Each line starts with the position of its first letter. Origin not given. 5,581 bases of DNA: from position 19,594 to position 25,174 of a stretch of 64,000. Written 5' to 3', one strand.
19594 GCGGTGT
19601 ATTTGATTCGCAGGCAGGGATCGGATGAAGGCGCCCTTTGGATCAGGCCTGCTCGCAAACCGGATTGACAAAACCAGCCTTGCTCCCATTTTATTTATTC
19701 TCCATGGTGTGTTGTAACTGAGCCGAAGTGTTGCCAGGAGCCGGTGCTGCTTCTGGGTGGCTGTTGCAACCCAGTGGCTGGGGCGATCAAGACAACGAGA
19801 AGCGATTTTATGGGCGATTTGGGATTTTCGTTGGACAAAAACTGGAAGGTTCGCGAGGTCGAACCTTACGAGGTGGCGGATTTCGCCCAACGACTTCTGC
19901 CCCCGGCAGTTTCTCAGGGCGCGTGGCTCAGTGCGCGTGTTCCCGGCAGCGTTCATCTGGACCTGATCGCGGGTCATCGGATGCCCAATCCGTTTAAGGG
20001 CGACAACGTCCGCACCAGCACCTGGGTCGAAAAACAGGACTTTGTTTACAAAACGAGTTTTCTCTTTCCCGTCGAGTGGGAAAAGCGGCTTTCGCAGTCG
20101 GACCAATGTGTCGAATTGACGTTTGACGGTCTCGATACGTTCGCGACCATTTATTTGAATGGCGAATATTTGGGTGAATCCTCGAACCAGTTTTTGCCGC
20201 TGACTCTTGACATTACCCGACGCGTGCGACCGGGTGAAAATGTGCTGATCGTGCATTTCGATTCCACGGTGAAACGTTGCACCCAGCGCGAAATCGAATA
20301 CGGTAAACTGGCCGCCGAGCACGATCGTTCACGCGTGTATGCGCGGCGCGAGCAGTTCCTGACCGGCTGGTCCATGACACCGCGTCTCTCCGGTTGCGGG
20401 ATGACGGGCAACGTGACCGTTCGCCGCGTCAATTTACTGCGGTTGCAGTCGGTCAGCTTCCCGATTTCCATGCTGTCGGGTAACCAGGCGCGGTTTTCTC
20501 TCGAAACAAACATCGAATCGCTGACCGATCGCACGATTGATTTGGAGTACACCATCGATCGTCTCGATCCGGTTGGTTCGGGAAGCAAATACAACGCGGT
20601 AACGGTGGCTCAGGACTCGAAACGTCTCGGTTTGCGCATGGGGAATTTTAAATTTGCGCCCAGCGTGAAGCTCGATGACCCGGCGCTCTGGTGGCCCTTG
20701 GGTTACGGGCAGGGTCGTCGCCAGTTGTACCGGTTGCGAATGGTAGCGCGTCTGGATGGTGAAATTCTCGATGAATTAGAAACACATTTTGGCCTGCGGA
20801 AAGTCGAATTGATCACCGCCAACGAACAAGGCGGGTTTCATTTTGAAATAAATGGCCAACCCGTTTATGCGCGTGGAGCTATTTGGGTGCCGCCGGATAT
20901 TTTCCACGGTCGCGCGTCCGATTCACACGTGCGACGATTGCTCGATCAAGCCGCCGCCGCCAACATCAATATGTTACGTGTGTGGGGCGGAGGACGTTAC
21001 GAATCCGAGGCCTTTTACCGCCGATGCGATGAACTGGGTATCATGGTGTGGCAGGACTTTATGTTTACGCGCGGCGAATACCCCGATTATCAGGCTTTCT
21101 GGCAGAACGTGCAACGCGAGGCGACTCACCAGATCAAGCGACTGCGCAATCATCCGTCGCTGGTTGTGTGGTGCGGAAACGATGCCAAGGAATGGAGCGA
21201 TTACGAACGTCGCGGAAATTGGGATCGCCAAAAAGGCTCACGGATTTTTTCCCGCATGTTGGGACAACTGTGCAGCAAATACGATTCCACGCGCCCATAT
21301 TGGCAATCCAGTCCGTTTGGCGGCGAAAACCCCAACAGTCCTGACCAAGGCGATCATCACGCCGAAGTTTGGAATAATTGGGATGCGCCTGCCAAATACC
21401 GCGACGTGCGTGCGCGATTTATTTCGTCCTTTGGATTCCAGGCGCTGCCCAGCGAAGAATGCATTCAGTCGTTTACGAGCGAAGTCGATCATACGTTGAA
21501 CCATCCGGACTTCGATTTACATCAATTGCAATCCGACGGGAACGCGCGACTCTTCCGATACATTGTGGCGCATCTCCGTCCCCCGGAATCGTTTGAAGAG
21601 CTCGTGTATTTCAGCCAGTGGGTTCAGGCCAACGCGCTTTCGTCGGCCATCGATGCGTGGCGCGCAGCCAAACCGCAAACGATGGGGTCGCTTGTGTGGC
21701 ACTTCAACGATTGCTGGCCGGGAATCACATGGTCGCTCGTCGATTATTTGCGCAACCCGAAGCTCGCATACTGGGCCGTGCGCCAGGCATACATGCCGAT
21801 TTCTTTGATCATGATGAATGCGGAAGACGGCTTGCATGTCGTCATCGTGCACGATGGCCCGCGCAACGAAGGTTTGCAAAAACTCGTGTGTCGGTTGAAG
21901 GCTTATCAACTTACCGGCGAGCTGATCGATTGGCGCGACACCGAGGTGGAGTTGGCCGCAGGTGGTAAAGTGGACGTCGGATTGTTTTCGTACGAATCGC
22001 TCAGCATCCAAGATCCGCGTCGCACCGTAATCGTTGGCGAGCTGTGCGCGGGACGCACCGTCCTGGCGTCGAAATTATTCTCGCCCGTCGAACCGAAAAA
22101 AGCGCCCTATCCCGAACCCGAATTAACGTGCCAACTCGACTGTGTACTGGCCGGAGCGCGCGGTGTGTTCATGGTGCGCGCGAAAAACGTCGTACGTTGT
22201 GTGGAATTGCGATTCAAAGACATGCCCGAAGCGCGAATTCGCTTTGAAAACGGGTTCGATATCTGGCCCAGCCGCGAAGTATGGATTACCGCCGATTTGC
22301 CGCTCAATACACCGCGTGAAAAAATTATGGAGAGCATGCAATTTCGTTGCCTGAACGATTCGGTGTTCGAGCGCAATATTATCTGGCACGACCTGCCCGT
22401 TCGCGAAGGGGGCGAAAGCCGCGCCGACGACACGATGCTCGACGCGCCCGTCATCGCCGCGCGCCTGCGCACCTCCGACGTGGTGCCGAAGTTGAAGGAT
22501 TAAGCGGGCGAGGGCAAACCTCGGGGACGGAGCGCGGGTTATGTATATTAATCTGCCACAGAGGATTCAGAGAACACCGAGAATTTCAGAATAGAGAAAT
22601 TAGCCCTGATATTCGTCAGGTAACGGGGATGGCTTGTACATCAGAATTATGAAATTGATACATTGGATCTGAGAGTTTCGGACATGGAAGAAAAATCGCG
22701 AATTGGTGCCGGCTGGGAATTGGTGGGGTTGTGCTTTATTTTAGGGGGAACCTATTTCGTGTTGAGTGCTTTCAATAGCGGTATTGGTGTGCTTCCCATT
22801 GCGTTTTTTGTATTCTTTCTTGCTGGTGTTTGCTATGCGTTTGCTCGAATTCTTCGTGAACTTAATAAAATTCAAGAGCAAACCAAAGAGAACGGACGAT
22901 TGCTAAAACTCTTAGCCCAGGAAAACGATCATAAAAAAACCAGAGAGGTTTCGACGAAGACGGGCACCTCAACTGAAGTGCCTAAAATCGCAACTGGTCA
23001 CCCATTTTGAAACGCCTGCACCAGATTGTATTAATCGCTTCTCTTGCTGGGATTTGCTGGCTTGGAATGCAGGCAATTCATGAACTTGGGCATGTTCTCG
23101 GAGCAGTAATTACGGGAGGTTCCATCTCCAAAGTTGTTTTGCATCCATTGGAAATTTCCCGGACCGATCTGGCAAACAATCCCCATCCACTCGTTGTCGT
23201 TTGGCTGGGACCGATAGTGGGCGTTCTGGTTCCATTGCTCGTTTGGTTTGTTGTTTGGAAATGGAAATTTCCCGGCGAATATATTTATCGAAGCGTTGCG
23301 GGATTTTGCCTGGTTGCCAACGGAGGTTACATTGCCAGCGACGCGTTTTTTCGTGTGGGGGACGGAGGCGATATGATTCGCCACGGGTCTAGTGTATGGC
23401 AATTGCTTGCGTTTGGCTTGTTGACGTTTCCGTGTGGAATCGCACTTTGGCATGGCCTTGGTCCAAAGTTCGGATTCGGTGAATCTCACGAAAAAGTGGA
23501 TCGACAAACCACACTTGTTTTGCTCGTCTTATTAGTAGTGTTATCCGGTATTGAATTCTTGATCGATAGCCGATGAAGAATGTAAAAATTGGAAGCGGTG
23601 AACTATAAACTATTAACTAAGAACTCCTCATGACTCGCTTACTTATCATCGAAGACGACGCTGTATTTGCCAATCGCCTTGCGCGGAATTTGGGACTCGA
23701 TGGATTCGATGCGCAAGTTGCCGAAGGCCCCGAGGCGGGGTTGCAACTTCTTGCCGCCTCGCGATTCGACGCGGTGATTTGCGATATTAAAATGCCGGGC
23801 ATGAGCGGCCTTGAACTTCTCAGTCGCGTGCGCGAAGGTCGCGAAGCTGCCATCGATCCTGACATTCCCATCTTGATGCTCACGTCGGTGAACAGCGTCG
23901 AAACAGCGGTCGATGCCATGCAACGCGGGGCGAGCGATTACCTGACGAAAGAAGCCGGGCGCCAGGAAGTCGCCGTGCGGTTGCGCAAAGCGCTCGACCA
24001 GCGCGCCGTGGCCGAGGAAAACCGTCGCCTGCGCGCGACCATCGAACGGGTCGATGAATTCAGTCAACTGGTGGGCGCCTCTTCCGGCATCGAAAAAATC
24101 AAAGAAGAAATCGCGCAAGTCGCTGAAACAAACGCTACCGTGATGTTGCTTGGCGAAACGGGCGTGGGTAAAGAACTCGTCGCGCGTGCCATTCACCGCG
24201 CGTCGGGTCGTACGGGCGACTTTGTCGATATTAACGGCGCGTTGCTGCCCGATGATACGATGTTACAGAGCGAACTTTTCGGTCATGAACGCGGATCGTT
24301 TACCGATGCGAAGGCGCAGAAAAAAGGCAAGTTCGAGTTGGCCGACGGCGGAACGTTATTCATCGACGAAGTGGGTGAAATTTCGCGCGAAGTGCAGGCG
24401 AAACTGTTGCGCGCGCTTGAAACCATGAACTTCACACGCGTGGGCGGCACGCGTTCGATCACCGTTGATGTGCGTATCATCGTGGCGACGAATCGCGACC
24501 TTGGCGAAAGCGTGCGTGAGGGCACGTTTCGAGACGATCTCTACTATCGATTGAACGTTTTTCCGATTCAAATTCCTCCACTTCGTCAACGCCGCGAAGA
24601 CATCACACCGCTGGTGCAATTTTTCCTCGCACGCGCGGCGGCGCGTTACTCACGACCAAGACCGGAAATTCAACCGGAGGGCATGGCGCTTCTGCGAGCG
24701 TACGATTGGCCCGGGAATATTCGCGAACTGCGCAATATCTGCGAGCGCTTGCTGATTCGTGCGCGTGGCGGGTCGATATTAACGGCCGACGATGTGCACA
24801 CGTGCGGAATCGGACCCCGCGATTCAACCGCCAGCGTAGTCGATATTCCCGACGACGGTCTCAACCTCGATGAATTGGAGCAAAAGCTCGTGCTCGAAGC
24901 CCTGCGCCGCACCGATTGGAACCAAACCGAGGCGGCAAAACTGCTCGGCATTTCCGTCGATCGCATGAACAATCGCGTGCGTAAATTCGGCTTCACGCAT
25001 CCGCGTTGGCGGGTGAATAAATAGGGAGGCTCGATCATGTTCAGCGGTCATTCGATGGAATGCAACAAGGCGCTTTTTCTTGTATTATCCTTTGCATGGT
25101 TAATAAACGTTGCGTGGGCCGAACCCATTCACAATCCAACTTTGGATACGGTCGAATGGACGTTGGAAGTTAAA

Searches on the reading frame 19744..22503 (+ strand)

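Call 43: search_protein_families(library=pfam, proteins=[window:19744-22503:+], max_evalue=0.01)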
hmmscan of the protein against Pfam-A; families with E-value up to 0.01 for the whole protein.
window:19744-22503:+ (919 aa): 5 families
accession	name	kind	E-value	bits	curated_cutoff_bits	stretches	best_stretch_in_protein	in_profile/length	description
PF22666.2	Glyco_hydro_2_N2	-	1.2e-38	133.2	27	1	58-220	8-165/167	Glycosyl hydrolase 2 galactose-binding domain-like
PF00703.27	Glyco_hydro_2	-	7.6e-09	36.8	23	1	246-352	14-109/109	Glycosyl hydrolases family 2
PF02837.24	Glyco_hydro_2_N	-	1.8e-06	28.4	28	1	99-171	66-132/169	Glycosyl hydrolases family 2, sugar binding domain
PF17786.7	Mannosidase_ig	-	0.00015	22.7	23.4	1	713-785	16-90/91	Mannosidase Ig/CBM-like domain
PF02836.23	Glyco_hydro_2_C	-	0.003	17.2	21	0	367-517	8-156/302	Glycosyl hydrolases family 2, TIM barrel domain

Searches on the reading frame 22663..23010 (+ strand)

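Call 24: search_protein_families(library=phrogs, proteins=[window:22663-23010:+], max_evalue=1)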
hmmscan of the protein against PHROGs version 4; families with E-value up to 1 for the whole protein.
window:22663-23010:+ (115 aa): 1 family
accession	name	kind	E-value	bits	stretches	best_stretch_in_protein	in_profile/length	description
phrog_944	-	moron, auxiliary metabolic gene and host takeover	0.39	11.4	1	16-69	139-185/235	membrane protein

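Call 25: search_protein_families(library=padloc, proteins=[window:22663-23010:+], max_evalue=1)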
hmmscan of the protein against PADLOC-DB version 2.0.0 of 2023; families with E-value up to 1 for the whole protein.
window:22663-23010:+ (115 aa): 0 families

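Call 26: search_protein_families(library=ncbifam, proteins=[window:22663-23010:+], max_evalue=1)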
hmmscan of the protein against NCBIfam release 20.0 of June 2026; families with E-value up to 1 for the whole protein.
window:22663-23010:+ (115 aa): 7 families
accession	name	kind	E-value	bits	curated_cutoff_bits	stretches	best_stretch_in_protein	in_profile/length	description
TIGR00846.1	caca2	superfamily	0.0085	14.9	317.45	1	20-76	113-169/372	calcium/proton exchanger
NF001842.0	PRK00567.1-3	equivalog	0.012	15.7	146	1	19-98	53-136/147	large-conductance mechanosensitive channel protein MscL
NF045982.1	Mbov0283_fam_LP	subfamily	0.035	14.6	65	1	65-103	13-51/117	Mbov_0283/Mbov_0339 family surface lipoprotein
NF043065.1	MMSYN1_0478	equivalog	0.059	13.2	170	1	21-99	91-167/190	MFS transporter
NF007014.0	PRK09478.1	equivalog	0.076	12.3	386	1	34-84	218-267/336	galactose/methyl galactoside ABC transporter permease MglC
NF058603.1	SCO2097_fam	equivalog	0.087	13.2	110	1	14-86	44-101/129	SCO2097 family morphological protein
NF041635.1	STM3941_fam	subfamily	0.23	11.4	40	1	20-65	10-54/157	STM3941 family protein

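Call 43: search_protein_families(library=pfam, proteins=[window:22663-23010:+], max_evalue=0.01)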
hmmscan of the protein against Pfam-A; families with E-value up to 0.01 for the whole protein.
window:22663-23010:+ (115 aa): 0 families

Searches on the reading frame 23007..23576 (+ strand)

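Call 24: search_protein_families(library=phrogs, proteins=[window:23007-23576:+], max_evalue=1)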
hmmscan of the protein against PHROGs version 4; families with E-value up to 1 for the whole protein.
window:23007-23576:+ (189 aa): 0 families

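Call 25: search_protein_families(library=padloc, proteins=[window:23007-23576:+], max_evalue=1)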
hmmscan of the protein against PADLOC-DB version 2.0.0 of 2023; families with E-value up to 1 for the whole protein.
window:23007-23576:+ (189 aa): 0 families

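Call 26: search_protein_families(library=ncbifam, proteins=[window:23007-23576:+], max_evalue=1)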
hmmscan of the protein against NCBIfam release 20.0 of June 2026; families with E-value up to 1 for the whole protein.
window:23007-23576:+ (189 aa): 0 families

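Call 43: search_protein_families(library=pfam, proteins=[window:23007-23576:+], max_evalue=0.01)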
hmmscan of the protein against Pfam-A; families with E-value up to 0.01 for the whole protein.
window:23007-23576:+ (189 aa): 1 family
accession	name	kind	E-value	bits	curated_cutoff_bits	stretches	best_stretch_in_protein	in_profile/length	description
PF13398.12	Peptidase_M50B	-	0.0079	16.4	26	1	23-84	26-90/201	Peptidase M50B-like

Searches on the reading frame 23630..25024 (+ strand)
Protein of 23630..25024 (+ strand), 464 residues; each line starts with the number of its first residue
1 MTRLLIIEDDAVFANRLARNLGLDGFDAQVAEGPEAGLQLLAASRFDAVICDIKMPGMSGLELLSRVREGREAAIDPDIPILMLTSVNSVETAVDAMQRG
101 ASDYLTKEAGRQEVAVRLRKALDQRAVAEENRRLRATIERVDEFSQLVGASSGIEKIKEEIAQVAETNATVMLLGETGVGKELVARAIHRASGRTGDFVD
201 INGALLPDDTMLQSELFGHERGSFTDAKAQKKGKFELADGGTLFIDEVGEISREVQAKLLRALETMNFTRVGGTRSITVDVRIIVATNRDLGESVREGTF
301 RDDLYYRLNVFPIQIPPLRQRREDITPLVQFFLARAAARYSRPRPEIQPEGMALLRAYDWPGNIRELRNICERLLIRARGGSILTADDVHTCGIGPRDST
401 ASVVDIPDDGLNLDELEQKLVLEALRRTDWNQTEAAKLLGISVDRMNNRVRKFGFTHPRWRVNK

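Call 43: search_protein_families(library=pfam, proteins=[window:23630-25024:+], max_evalue=0.01)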
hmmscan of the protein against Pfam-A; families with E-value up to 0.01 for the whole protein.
window:23630-25024:+ (464 aa): 11 families
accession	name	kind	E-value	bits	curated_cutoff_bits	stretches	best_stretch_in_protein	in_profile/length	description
PF00158.32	Sigma54_activat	-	1.4e-63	214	20.2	1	147-314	1-168/168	Sigma-54 interaction domain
PF00072.30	Response_reg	-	1.4e-23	83.6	30.2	1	5-117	2-109/111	Response regulator receiver domain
PF25601.1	AAA_lid_14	-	3.7e-22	78.4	27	1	319-388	1-69/87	AAA+ ATPase lid domain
PF14532.12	Sigma54_activ_2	-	8.1e-21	75.1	25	1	148-318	1-138/138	Sigma-54 interaction domain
PF07728.20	AAA_5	-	9.4e-10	39.1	22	1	171-289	2-123/139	AAA domain (dynein-related subfamily)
PF02954.25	HTH_8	-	9.6e-10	38.5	22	1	413-446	2-35/42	Bacterial regulatory protein, Fis family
PF00004.35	AAA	-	2.7e-06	28.3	21.2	1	171-289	1-110/131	ATPase family associated with various cellular activities (AAA)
PF01078.27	Mg_chelatase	-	9.1e-06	25.7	20.3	1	229-288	96-157/207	Magnesium chelatase, subunit ChlI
PF07724.20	AAA_2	-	3.8e-05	24.2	27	1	169-288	4-124/166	AAA domain (Cdc48 subfamily)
PF00493.29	MCM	-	0.0011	18.6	23.3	1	152-292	42-176/224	MCM P-loop domain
PF13245.12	AAA_19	-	0.004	17.8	25.1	0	156-271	37-123/134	AAA domain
